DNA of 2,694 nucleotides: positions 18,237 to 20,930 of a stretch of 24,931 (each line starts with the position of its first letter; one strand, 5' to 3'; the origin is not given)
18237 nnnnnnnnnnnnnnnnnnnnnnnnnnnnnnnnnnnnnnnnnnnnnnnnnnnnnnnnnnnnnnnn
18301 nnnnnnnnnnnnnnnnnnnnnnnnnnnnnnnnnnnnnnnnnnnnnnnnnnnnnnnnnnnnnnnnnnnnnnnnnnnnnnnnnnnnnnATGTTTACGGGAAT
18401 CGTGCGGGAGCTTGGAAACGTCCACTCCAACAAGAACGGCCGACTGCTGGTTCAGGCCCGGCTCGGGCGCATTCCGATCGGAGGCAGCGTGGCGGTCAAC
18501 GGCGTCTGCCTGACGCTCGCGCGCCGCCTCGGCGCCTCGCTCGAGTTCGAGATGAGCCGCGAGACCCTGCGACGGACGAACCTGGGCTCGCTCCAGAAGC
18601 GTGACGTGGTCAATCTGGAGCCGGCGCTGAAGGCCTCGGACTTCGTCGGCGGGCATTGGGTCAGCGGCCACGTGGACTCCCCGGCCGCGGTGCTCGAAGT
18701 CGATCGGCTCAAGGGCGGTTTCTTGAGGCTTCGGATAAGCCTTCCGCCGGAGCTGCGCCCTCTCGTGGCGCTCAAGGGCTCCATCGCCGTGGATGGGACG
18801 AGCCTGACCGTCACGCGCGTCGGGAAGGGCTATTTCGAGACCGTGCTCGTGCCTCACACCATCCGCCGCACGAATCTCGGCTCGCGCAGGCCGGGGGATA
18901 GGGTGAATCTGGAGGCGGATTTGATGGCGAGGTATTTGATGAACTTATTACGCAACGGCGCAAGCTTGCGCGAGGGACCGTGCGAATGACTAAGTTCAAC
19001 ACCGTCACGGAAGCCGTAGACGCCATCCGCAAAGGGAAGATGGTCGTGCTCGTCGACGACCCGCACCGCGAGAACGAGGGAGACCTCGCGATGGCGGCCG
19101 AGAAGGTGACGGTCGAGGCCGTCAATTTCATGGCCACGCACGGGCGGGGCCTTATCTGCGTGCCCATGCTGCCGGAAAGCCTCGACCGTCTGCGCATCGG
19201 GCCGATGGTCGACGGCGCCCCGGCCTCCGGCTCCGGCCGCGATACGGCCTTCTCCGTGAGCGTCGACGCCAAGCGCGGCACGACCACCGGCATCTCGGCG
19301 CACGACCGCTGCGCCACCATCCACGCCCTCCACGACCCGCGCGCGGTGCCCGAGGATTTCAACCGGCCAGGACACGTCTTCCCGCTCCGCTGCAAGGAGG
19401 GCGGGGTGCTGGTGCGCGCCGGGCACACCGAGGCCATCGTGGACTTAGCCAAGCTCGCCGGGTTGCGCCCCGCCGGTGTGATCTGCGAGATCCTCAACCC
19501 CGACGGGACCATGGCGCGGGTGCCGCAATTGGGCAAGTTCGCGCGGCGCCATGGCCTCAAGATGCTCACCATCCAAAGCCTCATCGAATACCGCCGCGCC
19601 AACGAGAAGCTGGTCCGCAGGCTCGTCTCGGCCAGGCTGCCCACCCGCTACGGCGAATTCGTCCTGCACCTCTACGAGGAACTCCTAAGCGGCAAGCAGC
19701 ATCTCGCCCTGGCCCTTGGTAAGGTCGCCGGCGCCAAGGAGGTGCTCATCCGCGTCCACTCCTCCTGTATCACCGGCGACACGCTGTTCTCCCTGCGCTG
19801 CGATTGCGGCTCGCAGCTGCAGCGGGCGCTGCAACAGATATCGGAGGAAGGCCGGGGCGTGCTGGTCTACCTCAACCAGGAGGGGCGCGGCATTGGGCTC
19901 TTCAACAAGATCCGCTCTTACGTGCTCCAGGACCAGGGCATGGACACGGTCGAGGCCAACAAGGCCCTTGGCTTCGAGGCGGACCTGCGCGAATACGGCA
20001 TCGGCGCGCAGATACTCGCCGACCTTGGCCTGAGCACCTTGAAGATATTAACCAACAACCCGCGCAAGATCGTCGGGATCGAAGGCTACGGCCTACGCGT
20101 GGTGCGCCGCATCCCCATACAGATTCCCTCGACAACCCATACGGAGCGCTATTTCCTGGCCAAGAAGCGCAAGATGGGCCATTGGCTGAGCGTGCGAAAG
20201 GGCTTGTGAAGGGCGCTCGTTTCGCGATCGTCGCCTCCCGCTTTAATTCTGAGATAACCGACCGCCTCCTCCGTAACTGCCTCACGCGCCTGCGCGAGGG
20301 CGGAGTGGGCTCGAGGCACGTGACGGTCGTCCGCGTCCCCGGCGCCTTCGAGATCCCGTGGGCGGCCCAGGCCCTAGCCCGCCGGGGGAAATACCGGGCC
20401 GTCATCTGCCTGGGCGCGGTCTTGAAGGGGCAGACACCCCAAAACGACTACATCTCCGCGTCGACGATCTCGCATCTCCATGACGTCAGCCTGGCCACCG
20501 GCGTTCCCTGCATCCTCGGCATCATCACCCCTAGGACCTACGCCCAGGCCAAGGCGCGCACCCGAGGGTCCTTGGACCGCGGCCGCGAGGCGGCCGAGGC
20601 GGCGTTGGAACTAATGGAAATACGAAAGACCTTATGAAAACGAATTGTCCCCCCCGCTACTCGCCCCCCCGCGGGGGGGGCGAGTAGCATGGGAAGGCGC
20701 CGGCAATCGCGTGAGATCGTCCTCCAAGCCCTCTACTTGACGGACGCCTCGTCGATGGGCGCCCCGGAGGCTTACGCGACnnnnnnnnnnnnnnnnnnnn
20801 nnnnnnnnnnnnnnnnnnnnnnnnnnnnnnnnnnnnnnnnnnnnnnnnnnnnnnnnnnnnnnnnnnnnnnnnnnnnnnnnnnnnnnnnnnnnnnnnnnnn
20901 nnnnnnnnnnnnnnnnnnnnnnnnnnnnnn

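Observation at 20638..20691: Extremely stable C7/C7/G8 hairpin that buries the nusB ribosome-binding site; possible attenuator or slippage-prone switch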

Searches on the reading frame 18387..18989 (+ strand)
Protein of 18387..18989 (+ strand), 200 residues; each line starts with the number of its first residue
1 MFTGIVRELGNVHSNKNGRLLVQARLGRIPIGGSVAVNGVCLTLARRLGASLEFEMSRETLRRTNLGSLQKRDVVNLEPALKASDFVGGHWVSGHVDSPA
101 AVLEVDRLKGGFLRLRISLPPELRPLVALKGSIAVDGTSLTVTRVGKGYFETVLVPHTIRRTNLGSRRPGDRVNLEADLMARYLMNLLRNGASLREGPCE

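Call 10: search_protein_families(library=pfam, proteins=[window:18387-18989:+])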
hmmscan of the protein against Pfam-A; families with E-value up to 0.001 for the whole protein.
window:18387-18989:+ (200 aa): 1 family
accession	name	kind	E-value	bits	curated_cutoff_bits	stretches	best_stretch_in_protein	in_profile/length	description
PF00677.23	Lum_binding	-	6.5e-41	138.7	27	2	93-178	1-86/86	Lumazine binding domain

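Call 17: find_encoding_contigs(protein=window:18387-18986:+, flank=10000, max_places=10)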
Protein window:18387-18986:+ (200 aa): no gene with exactly this product is on record in the collection.

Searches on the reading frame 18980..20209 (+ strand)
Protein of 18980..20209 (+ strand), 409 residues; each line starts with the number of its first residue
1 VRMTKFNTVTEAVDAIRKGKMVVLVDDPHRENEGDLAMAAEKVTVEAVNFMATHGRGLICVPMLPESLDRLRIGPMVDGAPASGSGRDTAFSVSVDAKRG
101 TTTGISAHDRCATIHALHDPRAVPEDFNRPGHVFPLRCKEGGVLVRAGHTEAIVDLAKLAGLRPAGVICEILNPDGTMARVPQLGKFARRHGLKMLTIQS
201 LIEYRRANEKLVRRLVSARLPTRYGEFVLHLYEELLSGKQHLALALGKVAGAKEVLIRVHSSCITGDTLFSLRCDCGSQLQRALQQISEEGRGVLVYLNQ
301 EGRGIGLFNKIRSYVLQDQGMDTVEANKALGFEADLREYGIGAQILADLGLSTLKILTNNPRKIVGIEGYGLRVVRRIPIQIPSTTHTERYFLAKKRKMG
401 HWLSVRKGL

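Call 10: search_protein_families(library=pfam, proteins=[window:18980-20209:+])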
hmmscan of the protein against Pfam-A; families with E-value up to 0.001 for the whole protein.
window:18980-20209:+ (409 aa): 2 families
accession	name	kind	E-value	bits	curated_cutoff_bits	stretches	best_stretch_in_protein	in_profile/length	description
PF00926.24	DHBP_synthase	-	6.8e-83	277.3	26.4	1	11-204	2-191/191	3,4-dihydroxy-2-butanone 4-phosphate synthase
PF00925.25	GTP_cyclohydro2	-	1.9e-70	236.1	23.3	1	214-379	2-165/165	GTP cyclohydrolase II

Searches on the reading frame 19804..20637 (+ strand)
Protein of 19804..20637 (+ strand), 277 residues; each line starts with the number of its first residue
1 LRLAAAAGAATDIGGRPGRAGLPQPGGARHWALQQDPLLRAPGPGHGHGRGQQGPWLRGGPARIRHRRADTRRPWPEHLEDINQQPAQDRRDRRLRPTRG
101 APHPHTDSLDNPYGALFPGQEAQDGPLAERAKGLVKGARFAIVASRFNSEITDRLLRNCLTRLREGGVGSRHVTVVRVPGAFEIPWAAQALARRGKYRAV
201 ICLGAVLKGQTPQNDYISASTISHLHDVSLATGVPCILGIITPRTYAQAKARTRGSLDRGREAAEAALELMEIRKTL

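Call 10: search_protein_families(library=pfam, proteins=[window:19804-20637:+])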
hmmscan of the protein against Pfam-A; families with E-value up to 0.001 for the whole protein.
window:19804-20637:+ (277 aa): 1 family
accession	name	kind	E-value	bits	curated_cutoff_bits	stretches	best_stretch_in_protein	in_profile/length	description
PF00885.24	DMRL_synthase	-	2.4e-44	151.1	26.7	1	138-273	2-137/139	6,7-dimethyl-8-ribityllumazine synthase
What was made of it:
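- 20206..20637 (+): ribH (lumazine synthase), GTG start overlapping the ribBA stop (GTGA); stop TGA at 20635-37. Pfam DMRL_synthase 2.4e-44 (call 10).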

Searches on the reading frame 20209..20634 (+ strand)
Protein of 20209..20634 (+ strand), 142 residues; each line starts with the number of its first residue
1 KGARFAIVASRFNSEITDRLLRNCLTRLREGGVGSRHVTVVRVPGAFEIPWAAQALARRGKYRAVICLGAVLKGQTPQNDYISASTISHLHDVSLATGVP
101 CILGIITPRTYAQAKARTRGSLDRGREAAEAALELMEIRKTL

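Call 59: find_homologous_proteins(query=window:20209-20634:+, max_evalue=1e-30)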
Query window:20209-20634:+ (142 aa): 189 proteins with E <= 1e-30 among 8000 candidates; the best 120 are listed.
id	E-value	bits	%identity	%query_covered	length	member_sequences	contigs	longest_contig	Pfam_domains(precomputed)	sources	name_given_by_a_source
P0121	5.9e-86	303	100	100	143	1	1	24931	PF00885.25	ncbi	-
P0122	5.1e-57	210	70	99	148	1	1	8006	PF00885.25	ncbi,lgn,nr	ncbi:MAG: 6,7-dimethyl-8-ribityllumazine synthase [Elusimicrobia bacterium]|nr:6,7-dimethyl-8-ribity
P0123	3.6e-55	204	70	87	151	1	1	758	PF00885.25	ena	-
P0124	3.4e-54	200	71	87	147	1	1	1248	PF00885.25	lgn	-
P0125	2.8e-53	197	66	98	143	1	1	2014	PF00885.25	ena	-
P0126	1.1e-52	196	69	86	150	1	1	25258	PF00885.25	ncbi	ncbi:MAG: 6,7-dimethyl-8-ribityllumazine synthase [Elusimicrobiota bacterium]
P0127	1.6e-52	195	65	98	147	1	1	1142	PF00885.25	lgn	-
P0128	2.6e-52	194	64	96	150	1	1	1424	PF00885.25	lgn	-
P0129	1.1e-51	192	67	94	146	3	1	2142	PF00885.25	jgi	-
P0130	4.4e-51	190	63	99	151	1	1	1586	PF00885.25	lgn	-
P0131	6.6e-51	190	64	89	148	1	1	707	PF00885.25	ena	-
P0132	8.1e-51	190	66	86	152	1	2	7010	PF00885.25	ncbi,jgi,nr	ncbi:MAG TPA: 6,7-dimethyl-8-ribityllumazine synthase [Elusimicrobiota bacterium]|jgi:6,7-dimethyl-8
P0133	8.9e-51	189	66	86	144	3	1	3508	PF00885.25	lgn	-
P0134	2.3e-50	188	66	86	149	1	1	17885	PF00885.25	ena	-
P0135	2.7e-50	188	65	87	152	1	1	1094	PF00885.25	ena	-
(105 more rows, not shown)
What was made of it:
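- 20206..20637 (+): A 143-aa protein 100% identical is on record for this contig (P0121, call 59).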

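Call 60: find_encoding_contigs(protein=P0121, flank=10000, max_places=4)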
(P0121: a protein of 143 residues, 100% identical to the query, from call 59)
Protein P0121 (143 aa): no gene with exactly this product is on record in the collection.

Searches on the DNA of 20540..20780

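Call 64: search_rna_families(source=window, start=20540, end=20780, threshold=evalue, max_evalue=10)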
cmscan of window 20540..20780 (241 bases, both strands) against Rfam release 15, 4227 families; matches with E-value up to 10: 14.
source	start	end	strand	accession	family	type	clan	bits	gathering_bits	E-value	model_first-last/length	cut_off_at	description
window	20647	20696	-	RF03960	mir-6644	Gene; miRNA;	-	24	82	0.0046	1-67/67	no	mir-6644 microRNA precursor family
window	20646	20694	-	RF02795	Pab91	Gene; snRNA; snoRNA; HACA-box;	-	20.1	71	0.16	1-57/57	no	Pab91 RNA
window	20656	20688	+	RF03207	mir-3960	Gene; miRNA;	-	19.8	73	1.3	1-73/73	no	mir-3960 microRNA precursor family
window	20576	20691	-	RF02813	PA5194_thermometer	Cis-reg; thermoregulator;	-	19.7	60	0.069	1-105/105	no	Pseudomonas PA5194 thermometer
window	20648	20696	+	RF03997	mir-8510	Gene; miRNA;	-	16.6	60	0.68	1-67/67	no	mir-8510 microRNA precursor family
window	20653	20747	-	RF02790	sodF_sRNA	Gene; sRNA;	-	16.2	46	2.5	1-90/90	no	sodF sRNA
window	20656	20714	+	RF02831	Scr2736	Gene; sRNA;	-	14.8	43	4.8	1-64/64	no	Streptomyces RNA 2736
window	20655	20689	-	RF03900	mir-9242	Gene; miRNA;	-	14.3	62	8.8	1-66/66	no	mir-9242 microRNA precursor family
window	20588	20670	-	RF03612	mir-608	Gene; miRNA;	-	13.8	90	9.9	1-82/82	no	mir-608 microRNA precursor family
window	20662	20685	-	RF02977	THF-II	Cis-reg;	-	13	41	5.7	8-32/39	no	THF-II riboswitch (folE RNA)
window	20659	20682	+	RF02977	THF-II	Cis-reg;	-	12.7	41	6.5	8-32/39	no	THF-II riboswitch (folE RNA)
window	20661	20677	-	RF02803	PyrR205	Gene; snRNA; snoRNA; HACA-box;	-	11.8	35.6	4.8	17-33/61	no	Pyrobaculum sRNA 205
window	20665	20680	+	RF01762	whalefall-1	Gene; sRNA;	-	10.9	37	4.2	5-20/56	no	Whalefall-1 RNA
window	20542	20553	+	RF02219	ZNRD1-AS1_2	Gene; lncRNA;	-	9.7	60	5.5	65-76/76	no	ZNRD1 antisense RNA 1 conserved region 2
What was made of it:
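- On Attenuator / riboswitch-type switch: Only generic hairpin noise appears at E<=10 (call 64).
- Tried and rejected: Relaxed hits are generic hairpin matches far below threshold (call 64).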
